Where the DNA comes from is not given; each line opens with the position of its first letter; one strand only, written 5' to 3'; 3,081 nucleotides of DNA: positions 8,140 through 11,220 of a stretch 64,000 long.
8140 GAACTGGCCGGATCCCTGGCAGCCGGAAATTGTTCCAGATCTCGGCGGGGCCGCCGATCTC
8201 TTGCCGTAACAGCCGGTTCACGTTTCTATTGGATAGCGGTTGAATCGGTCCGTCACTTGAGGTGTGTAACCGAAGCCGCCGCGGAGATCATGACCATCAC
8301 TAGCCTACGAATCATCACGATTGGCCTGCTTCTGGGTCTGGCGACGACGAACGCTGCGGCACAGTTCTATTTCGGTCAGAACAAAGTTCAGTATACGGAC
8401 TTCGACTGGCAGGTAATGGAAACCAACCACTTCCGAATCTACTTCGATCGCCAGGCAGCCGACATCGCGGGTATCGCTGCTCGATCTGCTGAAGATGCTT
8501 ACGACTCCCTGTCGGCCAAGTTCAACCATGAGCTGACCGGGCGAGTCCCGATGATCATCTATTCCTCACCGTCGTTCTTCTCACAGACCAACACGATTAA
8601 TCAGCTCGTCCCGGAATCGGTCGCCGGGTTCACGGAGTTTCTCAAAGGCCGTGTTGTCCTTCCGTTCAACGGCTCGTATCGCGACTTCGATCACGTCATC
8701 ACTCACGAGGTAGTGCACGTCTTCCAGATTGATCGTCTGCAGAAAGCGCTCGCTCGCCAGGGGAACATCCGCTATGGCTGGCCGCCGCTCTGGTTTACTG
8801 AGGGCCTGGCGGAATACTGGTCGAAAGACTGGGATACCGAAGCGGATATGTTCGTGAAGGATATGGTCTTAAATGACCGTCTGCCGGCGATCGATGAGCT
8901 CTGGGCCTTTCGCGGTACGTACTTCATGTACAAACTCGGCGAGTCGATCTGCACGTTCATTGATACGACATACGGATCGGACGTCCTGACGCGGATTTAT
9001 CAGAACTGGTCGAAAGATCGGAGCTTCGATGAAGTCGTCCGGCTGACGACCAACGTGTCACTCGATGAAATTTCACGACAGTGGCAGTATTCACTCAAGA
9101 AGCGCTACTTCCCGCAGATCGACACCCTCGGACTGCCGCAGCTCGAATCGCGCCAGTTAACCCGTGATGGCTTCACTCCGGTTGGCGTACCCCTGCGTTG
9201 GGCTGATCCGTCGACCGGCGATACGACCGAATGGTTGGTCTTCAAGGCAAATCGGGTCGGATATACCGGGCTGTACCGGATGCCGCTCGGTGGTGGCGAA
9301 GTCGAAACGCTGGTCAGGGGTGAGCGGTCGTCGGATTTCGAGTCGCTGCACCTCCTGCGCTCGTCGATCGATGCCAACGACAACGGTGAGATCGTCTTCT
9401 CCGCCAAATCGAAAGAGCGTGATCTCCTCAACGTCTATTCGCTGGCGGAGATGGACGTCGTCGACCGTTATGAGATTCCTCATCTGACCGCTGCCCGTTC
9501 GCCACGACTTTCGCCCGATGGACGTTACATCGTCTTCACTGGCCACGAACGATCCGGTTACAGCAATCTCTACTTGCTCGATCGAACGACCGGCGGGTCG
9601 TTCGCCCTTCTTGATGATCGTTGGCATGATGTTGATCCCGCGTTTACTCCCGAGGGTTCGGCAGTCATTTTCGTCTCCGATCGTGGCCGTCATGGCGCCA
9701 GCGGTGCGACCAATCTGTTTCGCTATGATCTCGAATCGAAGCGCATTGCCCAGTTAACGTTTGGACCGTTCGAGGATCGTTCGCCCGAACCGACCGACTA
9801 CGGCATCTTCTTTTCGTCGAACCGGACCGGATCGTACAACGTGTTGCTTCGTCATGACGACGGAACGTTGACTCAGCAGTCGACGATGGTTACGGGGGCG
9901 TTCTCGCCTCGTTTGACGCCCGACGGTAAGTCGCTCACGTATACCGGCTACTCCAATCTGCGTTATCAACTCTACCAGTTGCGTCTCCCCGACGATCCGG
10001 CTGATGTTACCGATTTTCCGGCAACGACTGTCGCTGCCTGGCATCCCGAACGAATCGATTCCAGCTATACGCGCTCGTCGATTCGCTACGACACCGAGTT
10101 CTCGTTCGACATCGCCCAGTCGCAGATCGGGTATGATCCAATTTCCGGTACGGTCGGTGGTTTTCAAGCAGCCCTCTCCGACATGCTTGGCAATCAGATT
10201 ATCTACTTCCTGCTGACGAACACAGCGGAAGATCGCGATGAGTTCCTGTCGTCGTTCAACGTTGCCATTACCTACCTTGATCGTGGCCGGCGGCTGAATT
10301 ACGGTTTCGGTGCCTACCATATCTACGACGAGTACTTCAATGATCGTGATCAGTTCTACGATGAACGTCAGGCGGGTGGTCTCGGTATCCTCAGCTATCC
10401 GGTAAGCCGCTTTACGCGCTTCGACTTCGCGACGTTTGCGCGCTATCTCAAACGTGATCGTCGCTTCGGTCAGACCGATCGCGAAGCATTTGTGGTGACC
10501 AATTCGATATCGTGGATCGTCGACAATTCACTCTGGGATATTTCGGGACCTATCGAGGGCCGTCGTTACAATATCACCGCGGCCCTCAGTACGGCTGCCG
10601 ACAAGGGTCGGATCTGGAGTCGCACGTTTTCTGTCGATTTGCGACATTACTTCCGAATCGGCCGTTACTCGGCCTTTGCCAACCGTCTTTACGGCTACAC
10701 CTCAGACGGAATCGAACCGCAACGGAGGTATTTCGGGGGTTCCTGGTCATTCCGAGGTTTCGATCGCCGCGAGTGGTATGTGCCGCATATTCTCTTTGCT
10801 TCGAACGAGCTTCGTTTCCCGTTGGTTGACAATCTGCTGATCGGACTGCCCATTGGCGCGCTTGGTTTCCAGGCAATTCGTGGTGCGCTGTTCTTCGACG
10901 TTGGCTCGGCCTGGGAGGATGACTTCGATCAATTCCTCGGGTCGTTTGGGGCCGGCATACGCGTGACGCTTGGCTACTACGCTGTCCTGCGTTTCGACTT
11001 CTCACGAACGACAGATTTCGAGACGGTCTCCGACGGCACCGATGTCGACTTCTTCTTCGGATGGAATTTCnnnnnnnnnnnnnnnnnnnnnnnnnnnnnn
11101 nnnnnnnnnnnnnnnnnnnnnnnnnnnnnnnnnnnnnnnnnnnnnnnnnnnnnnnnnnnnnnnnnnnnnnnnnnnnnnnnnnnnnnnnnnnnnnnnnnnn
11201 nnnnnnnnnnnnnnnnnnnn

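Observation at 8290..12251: Omp85-type barrel fused to a zincin motif and TolB-like propeller instead of POTRA domains, translationally coupled to a BamB-like lipoprotein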

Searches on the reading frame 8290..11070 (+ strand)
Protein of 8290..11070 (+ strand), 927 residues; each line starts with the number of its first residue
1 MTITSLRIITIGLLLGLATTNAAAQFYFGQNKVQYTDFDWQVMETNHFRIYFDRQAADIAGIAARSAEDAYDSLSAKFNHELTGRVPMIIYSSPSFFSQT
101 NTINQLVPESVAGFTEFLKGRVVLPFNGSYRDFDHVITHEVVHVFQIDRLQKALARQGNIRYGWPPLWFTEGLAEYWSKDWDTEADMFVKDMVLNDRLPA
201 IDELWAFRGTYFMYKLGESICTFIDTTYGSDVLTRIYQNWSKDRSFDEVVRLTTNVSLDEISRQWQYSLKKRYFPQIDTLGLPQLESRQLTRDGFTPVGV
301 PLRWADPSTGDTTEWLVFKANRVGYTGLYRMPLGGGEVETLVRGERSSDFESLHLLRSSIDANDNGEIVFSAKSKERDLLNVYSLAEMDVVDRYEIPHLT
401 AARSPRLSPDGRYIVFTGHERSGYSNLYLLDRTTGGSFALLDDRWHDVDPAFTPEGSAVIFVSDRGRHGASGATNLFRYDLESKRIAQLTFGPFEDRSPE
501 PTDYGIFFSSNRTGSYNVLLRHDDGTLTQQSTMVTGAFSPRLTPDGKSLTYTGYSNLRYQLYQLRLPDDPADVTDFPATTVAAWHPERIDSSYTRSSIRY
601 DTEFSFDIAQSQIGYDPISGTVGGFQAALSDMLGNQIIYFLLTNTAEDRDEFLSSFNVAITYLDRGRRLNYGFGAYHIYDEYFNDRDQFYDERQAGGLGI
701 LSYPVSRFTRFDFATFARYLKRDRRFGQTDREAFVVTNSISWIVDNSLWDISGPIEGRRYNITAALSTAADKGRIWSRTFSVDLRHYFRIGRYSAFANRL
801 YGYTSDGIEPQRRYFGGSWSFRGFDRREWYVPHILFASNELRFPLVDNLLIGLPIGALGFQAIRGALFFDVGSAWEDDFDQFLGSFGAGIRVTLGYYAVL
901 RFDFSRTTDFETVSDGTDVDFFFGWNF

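Call 3: search_protein_families(library=pfam, proteins=[window:8290-11070:+], max_evalue=1)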
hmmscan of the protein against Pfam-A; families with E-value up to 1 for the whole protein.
window:8290-11070:+ (927 aa): 4 families
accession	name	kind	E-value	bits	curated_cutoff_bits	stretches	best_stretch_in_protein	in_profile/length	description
PF07676.18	PD40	-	1.3e-14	54.1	20.9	3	404-428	13-37/38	WD40-like Beta Propeller Repeat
PF13485.12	Peptidase_MA_2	-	0.0054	17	32.4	1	162-270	87-200/201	Peptidase MA superfamily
PF05299.18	Peptidase_M61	-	0.021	15.7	22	1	135-207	4-78/118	M61 glycyl aminopeptidase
PF04450.18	BSP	-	0.079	13.2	23.8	1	132-176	101-133/207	Peptidase of plants and bacteria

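Call 4: search_protein_families(library=ncbifam, proteins=[window:8290-11070:+], max_evalue=1)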
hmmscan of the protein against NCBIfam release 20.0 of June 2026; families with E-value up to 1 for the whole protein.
window:8290-11070:+ (927 aa): 7 families
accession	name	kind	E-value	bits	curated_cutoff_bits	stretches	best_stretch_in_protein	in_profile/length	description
TIGR02800.1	propeller_TolB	equivalog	4e-21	75.4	343.15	1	362-563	199-394/418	Tol-Pal system beta propeller repeat protein TolB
NF003124.0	PRK04043.1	equivalog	6.4e-10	38.4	428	2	425-566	257-399/419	Tol-Pal system protein TolB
NF033876.2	flagella_HExxH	equivalog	9.7e-05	22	205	1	132-264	128-258/384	flagellinolysin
NF002183.0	PRK01029.1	equivalog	0.0004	19.5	405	1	402-500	283-377/429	Tol-Pal system protein TolB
NF053518.1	DipepPtdsDpp5Prph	equivalog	0.0012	17.5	900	1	403-494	251-342/655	dipeptidyl-peptidase Dpp5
NF058613.1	OMPAssmBamADein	equivalog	0.066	11.1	1050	1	821-904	758-838/857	outer membrane protein assembly factor BamA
TIGR03303.1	OM_YaeT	equivalog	0.25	9.6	297.15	1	782-927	610-741/741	outer membrane protein assembly factor BamA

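Call 5: find_homologous_proteins(query=window:8290-11070:+, max_evalue=0.001)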
Query window:8290-11070:+ (927 aa): 2742 proteins with E <= 0.001 among 8000 candidates; the best 120 are listed.
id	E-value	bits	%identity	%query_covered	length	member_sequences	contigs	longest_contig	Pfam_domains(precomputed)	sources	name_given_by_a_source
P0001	0.0e+0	2143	100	100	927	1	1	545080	PF26549.1,PF26550.2,PF07676.19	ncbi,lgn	-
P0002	0.0e+0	1337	62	98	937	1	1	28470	PF26549.1,PF26550.2,PF07676.19,PF13485.12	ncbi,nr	ncbi:hypothetical protein GF420_10385 [candidate division GN15 bacterium]|nr:hypothetical protein [c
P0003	0.0e+0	1326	61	100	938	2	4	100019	PF26549.1,PF26550.2,PF07676.19,PF13485.12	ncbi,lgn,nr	ncbi:hypothetical protein KQH51_04755 [bacterium]|nr:hypothetical protein [bacterium] MCB2202226.1 h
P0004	0.0e+0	1313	60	100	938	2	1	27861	PF26549.1,PF26550.2,PF07676.19,PF13485.12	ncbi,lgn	-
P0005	0.0e+0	1311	61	100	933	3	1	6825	PF26549.1,PF26550.2,PF07676.19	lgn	-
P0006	0.0e+0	1307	60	100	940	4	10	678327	PF26549.1,PF26550.2,PF07676.19,PF13485.12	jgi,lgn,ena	-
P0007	0.0e+0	1302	60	99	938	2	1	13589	PF26549.1,PF26550.2,PF07676.19,PF13485.12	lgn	-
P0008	0.0e+0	1299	60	99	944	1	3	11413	PF26549.1,PF26550.2,PF07676.19,PF13485.12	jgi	jgi:hypothetical protein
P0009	0.0e+0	1297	61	99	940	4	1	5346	PF26549.1,PF26550.2,PF07676.19,PF13485.12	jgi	-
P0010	0.0e+0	1293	60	99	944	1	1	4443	PF26549.1,PF26550.2,PF07676.19,PF13485.12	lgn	-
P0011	0.0e+0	1293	61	97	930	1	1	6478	PF26549.1,PF26550.2,PF07676.19,PF13485.12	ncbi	-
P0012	0.0e+0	1289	59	100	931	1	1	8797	PF26549.1,PF26550.2,PF07676.19,PF13485.12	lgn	-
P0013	0.0e+0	1279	59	100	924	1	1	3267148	PF26549.1,PF26550.2,PF07676.19,PF13485.12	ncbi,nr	ncbi:MAG: PD40 domain-containing protein [Candidatus Zixiibacteriota bacterium]|nr:MAG: PD40 domain-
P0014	0.0e+0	1278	59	99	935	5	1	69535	PF26549.1,PF26550.2,PF07676.19,PF13485.12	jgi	-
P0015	0.0e+0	1278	59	98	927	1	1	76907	PF26549.1,PF26550.2,PF07676.19,PF13485.12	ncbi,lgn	-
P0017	0.0e+0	1277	59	98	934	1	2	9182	PF26549.1,PF07676.19,PF13485.12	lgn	-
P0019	0.0e+0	1274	59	99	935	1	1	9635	PF26549.1,PF26550.2,PF07676.19,PF13485.12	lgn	-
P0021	0.0e+0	1273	60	98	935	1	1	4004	PF26549.1,PF26550.2,PF07676.19,PF13485.12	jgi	jgi:hypothetical protein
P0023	0.0e+0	1273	59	99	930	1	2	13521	PF26549.1,PF26550.2,PF07676.19,PF13485.12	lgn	-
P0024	0.0e+0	1273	59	99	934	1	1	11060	PF26549.1,PF26550.2,PF07676.19,PF13485.12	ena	-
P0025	0.0e+0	1268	59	98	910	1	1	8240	PF26549.1,PF26550.2,PF07676.19,PF13485.12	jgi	jgi:hypothetical protein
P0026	0.0e+0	1267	60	99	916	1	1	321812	PF26549.1,PF00930.28,PF26550.2,PF07676.19,PF13485.12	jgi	jgi:hypothetical protein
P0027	0.0e+0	1265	58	99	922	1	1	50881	PF26549.1,PF26550.2,PF07676.19,PF13485.12,PF01103.30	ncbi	-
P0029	0.0e+0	1265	59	99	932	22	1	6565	PF26549.1,PF26550.2,PF07676.19,PF13485.12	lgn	-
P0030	0.0e+0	1262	58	98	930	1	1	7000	PF26549.1,PF26550.2,PF07676.19,PF13485.12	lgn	-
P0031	0.0e+0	1262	59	99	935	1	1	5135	PF26549.1,PF26550.2,PF07676.19,PF13485.12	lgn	-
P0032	0.0e+0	1261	58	99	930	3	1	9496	PF26549.1,PF26550.2,PF07676.19,PF13485.12,PF01103.30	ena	-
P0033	0.0e+0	1260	58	99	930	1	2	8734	PF26549.1,PF00930.28,PF26550.2,PF07676.19,PF13485.12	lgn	-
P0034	0.0e+0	1259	57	99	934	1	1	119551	PF26549.1,PF26550.2,PF07676.19,PF13485.12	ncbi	ncbi:MAG: hypothetical protein AB1644_01125 [Candidatus Zixiibacteriota bacterium]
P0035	0.0e+0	1259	58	100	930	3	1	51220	PF26549.1,PF26550.2,PF07676.19,PF13485.12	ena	-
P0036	0.0e+0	1259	58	99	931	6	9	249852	PF26549.1,PF26550.2,PF07676.19,PF13485.12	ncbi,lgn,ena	-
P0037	0.0e+0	1258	58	99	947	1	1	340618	PF26549.1,PF26550.2,PF07676.19,PF13485.12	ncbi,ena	-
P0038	0.0e+0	1257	58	98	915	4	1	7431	PF26549.1,PF26550.2,PF07676.19,PF13485.12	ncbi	-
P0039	0.0e+0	1257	57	99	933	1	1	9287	PF26549.1,PF07676.19,PF13485.12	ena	-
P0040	0.0e+0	1255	59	99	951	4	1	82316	PF26549.1,PF26550.2,PF07676.19,PF13485.12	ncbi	-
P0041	0.0e+0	1255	58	100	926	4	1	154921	PF26549.1,PF26550.2,PF07676.19,PF13485.12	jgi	-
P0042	0.0e+0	1255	58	99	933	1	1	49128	PF26549.1,PF26550.2,PF07676.19,PF13485.12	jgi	-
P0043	0.0e+0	1255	58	99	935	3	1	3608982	PF26549.1,PF26550.2,PF07676.19,PF13485.12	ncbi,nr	ncbi:MAG: PD40 domain-containing protein [Candidatus Zixiibacteriota bacterium]|nr:MAG: PD40 domain-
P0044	0.0e+0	1255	57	98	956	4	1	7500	PF26549.1,PF26550.2,PF07676.19,PF13485.12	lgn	-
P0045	0.0e+0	1255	58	99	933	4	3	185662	PF26549.1,PF26550.2,PF07676.19,PF13485.12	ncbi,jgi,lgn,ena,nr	ncbi:MAG: hypothetical protein OEV49_10440 [candidate division Zixibacteria bacterium]|nr:hypothetic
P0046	0.0e+0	1254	58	98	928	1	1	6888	PF26549.1,PF26550.2,PF07676.19,PF13485.12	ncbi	-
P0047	0.0e+0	1254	58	99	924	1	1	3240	PF26549.1,PF26550.2,PF07676.19,PF13485.12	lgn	-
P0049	0.0e+0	1253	58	99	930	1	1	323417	PF26549.1,PF26550.2,PF07676.19,PF13485.12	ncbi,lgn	-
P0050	0.0e+0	1252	57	99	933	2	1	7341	PF26549.1,PF00930.28,PF26550.2,PF07676.19,PF13485.12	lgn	-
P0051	0.0e+0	1252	59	99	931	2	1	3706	PF26549.1,PF26550.2,PF07676.19,PF13485.12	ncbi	ncbi:MAG: peptidase MA family metallohydrolase [Candidatus Zixiibacteriota bacterium]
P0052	0.0e+0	1252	59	99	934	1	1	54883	PF26549.1,PF00930.28,PF26550.2,PF07676.19,PF13485.12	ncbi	-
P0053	0.0e+0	1251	59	99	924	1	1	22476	PF26549.1,PF26550.2,PF07676.19,PF13485.12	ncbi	-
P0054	0.0e+0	1251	58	98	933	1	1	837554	PF26549.1,PF00930.28,PF26550.2,PF07676.19,PF13485.12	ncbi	-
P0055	0.0e+0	1251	59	99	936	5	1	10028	PF26549.1,PF26550.2,PF07676.19,PF13485.12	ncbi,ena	-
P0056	0.0e+0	1250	57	99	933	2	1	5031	PF26549.1,PF26550.2,PF07676.19,PF13485.12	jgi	-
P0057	0.0e+0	1249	57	99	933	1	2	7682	PF26549.1,PF26550.2,PF07676.19,PF13485.12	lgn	-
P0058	0.0e+0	1249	58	98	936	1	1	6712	PF26549.1,PF26550.2,PF07676.19,PF13485.12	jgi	-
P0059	0.0e+0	1248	58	98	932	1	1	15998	PF26549.1,PF00930.28,PF26550.2,PF07676.19,PF13485.12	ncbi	-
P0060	0.0e+0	1248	58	98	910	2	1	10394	PF26549.1,PF26550.2,PF07676.19,PF13485.12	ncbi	-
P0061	0.0e+0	1248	59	99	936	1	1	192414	PF26549.1,PF26550.2,PF07676.19,PF13485.12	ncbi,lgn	-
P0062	0.0e+0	1248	58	100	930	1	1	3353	PF26549.1,PF07676.19,PF13485.12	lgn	-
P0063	0.0e+0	1245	58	99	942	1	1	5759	PF26549.1,PF26550.2,PF07676.19,PF13485.12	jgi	jgi:hypothetical protein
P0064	0.0e+0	1244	58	99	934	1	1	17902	PF26549.1,PF26550.2,PF07676.19,PF13485.12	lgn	-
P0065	0.0e+0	1244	60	98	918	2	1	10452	PF26549.1,PF26550.2,PF07676.19,PF13485.12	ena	-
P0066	0.0e+0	1244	58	99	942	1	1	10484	PF26549.1,PF26550.2,PF07676.19,PF13485.12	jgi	jgi:hypothetical protein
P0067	0.0e+0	1243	59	98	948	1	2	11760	PF26549.1,PF26550.2,PF07676.19,PF13485.12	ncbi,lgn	-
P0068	0.0e+0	1242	57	98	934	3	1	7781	PF26549.1,PF26550.2,PF07676.19,PF13485.12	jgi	-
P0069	0.0e+0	1242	57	99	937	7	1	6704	PF26549.1,PF07676.19,PF13485.12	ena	-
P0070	0.0e+0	1242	59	98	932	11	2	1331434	PF26549.1,PF26550.2,PF07676.19,PF13485.12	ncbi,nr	ncbi:MAG: hypothetical protein PHE72_11810 [candidate division Zixibacteria bacterium]|nr:PD40 domai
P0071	0.0e+0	1242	57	99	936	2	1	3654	PF26549.1,PF00930.28,PF26550.2,PF07676.19,PF13485.12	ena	-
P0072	0.0e+0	1241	59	98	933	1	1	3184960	PF26549.1,PF26550.2,PF07676.19,PF13485.12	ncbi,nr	ncbi:MAG: hypothetical protein JSW34_06075 [Candidatus Zixiibacteriota bacterium]|nr:MAG: hypothetic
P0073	0.0e+0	1241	58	99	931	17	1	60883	PF26549.1,PF26550.2,PF07676.19,PF13485.12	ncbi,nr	ncbi:MAG: PD40 domain-containing protein [candidate division Zixibacteria bacterium]|nr:PD40 domain-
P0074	0.0e+0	1240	58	99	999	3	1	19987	PF26549.1,PF00930.28,PF26550.2,PF07676.19,PF13485.12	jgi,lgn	-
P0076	0.0e+0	1237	57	100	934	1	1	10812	PF26549.1,PF26550.2,PF07676.19,PF13485.12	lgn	-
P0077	0.0e+0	1237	58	99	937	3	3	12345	PF26549.1,PF26550.2,PF07676.19,PF13485.12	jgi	-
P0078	0.0e+0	1237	57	98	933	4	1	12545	PF26549.1,PF26550.2,PF07676.19,PF13485.12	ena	-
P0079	0.0e+0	1237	57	99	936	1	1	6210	PF26549.1,PF26550.2,PF07676.19,PF13485.12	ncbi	-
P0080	0.0e+0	1236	58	99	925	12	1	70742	PF26549.1,PF00930.28,PF26550.2,PF07676.19,PF13485.12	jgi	-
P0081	0.0e+0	1236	58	100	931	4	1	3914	PF26549.1,PF00930.28,PF26550.2,PF07676.19,PF13485.12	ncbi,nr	ncbi:hypothetical protein GF356_00300 [candidate division GN15 bacterium]|nr:hypothetical protein [c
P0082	0.0e+0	1236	57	99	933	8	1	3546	PF26549.1,PF00930.28,PF26550.2,PF07676.19,PF13485.12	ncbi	-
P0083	0.0e+0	1235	58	99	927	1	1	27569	PF26549.1,PF26550.2,PF07676.19,PF13485.12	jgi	jgi:hypothetical protein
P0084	0.0e+0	1234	57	99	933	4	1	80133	PF26549.1,PF26550.2,PF07676.19,PF13485.12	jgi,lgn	jgi:hypothetical protein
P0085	0.0e+0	1234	56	99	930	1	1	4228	PF26549.1,PF26550.2,PF07676.19,PF13485.12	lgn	-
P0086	0.0e+0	1234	58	98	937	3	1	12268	PF26549.1,PF26550.2,PF07676.19,PF13485.12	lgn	-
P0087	0.0e+0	1233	57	99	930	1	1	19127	PF26549.1,PF26550.2,PF07676.19,PF13485.12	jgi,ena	-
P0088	0.0e+0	1233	57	99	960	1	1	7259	PF26549.1,PF26550.2,PF07676.19,PF13485.12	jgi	jgi:hypothetical protein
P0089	0.0e+0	1231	57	98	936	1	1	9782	PF26549.1,PF26550.2,PF07676.19,PF13485.12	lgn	-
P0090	0.0e+0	1231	56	100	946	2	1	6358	PF26549.1,PF26550.2,PF07676.19,PF13485.12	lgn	-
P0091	0.0e+0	1231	57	100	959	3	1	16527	PF26549.1,PF26550.2,PF07676.19,PF13485.12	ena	-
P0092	0.0e+0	1230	56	99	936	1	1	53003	PF26549.1,PF26550.2,PF07676.19,PF13485.12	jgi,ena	-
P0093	0.0e+0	1230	57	99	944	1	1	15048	PF26549.1,PF26550.2,PF07676.19,PF13485.12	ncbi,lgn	-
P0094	0.0e+0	1230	57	99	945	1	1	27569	PF26549.1,PF26550.2,PF13485.12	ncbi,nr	ncbi:MAG: hypothetical protein HY851_03455 [candidate division Zixibacteria bacterium]|nr:hypothetic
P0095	0.0e+0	1229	57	99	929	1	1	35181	PF26549.1,PF26550.2,PF07676.19,PF13485.12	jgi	-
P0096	0.0e+0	1229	57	99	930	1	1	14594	PF26549.1,PF26550.2,PF07676.19,PF13485.12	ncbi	-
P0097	0.0e+0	1228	56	100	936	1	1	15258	PF26549.1,PF26550.2,PF07676.19,PF13485.12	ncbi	-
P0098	0.0e+0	1228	58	100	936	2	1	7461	PF26549.1,PF26550.2,PF07676.19,PF13485.12,PF01103.30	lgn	-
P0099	0.0e+0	1228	60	95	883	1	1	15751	PF26549.1,PF26550.2,PF07676.19,PF13485.12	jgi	-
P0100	0.0e+0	1227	57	99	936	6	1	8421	PF26549.1,PF26550.2,PF07676.19,PF13485.12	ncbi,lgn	-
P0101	0.0e+0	1225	58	98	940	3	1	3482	PF26549.1,PF00930.28,PF26550.2,PF07676.19,PF13485.12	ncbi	ncbi:MAG: hypothetical protein E3J26_06290, partial [Candidatus Zixiibacteriota bacterium]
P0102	0.0e+0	1224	56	99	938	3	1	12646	PF26549.1,PF26550.2,PF07676.19,PF13485.12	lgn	-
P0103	0.0e+0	1221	57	98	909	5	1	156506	PF26549.1,PF26550.2,PF07676.19,PF13485.12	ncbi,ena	-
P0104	0.0e+0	1221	58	97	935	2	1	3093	PF26549.1,PF26550.2,PF07676.19,PF13485.12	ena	-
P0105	0.0e+0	1220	57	99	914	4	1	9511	PF26549.1,PF26550.2,PF07676.19,PF13485.12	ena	-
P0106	0.0e+0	1220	57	99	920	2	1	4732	PF26549.1,PF26550.2,PF07676.19,PF13485.12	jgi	-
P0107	0.0e+0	1219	56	98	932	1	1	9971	PF26549.1,PF26550.2,PF07676.19,PF13485.12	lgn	-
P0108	0.0e+0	1218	57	99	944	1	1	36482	PF26549.1,PF26550.2,PF07676.19,PF13485.12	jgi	-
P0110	0.0e+0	1217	57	99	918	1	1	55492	PF26549.1,PF26550.2,PF07676.19,PF13485.12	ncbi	ncbi:MAG: hypothetical protein ABII79_02545 [bacterium]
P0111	0.0e+0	1216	57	100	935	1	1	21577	PF26549.1,PF26550.2,PF07676.19,PF13485.12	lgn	-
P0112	0.0e+0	1216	57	98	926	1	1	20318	PF26549.1,PF26550.2,PF07676.19,PF13485.12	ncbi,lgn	ncbi:MAG: peptidase MA family metallohydrolase [Candidatus Zixiibacteriota bacterium]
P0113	0.0e+0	1215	57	100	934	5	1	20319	PF26549.1,PF26550.2,PF07676.19,PF13485.12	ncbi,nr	ncbi:MAG: PD40 domain-containing protein [candidate division Zixibacteria bacterium]|nr:PD40 domain-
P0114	0.0e+0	1214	57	99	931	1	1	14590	PF26549.1,PF26550.2,PF07676.19,PF13485.12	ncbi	-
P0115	0.0e+0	1213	57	99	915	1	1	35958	PF26549.1,PF26550.2,PF07676.19,PF13485.12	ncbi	ncbi:MAG: hypothetical protein AB1772_08370 [Candidatus Zixiibacteriota bacterium]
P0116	0.0e+0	1212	56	98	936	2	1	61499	PF26549.1,PF26550.2,PF07676.19,PF13485.12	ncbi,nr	ncbi:MAG: hypothetical protein KOO62_10885 [candidate division Zixibacteria bacterium]|nr:hypothetic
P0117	0.0e+0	1211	56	99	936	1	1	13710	PF26549.1,PF26550.2,PF07676.19,PF13485.12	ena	-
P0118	0.0e+0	1210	56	99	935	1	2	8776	PF26549.1,PF26550.2,PF07676.19,PF13485.12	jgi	-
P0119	0.0e+0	1210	57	98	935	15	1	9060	PF26549.1,PF26550.2,PF07676.19,PF13485.12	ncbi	-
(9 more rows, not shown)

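Call 9: search_solved_structures(query=A1, max_evalue=1, show_alignments=0)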
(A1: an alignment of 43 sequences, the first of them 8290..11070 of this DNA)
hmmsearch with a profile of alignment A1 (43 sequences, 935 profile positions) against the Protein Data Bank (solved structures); distinct sequences matched with E-value up to 1: 16.
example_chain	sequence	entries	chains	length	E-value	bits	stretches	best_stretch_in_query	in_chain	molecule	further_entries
6pnv_A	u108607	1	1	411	2.9e-25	91.7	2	411-582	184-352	Tol-Pal system protein TolB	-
7mx5_A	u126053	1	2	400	2.6e-14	55.4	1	372-501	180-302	Tol-Pal system protein TolB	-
4jml_A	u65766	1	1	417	7.6e-13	50.6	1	411-575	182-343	Protein TolB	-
3iax_A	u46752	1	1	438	1e-12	50.1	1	412-568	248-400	Protein tolB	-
1c5k_A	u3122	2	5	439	1e-12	50.1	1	412-568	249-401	PROTEIN (TOLB PROTEIN) | PROTEIN TOLB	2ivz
1crz_A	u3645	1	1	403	1.2e-12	49.9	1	411-581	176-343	TOLB PROTEIN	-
2hqs_A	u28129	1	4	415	1.2e-12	49.9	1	411-583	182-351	Protein tolB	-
7nst_E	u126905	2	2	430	1.2e-12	49.9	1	411-581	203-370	Tol-Pal system protein TolB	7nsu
2w8b_B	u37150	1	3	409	1.2e-12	49.9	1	412-584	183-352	PROTEIN TOLB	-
2w8b_A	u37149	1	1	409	2.1e-12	49.1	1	411-583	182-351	PROTEIN TOLB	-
4r40_A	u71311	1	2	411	2.4e-12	48.9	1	411-576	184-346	Protein TolB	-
4pwz_A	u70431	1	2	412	2.4e-12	48.9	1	411-576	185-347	Protein TolB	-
2ojh_A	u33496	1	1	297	1.5e-06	29.7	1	415-567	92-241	Uncharacterized protein Atu1656/AGR_C_3050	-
8wt1_A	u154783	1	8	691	7.1e-06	27.5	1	457-558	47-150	S9 family peptidase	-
3hfq_A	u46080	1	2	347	0.038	15.2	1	420-562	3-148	uncharacterized protein lp_2219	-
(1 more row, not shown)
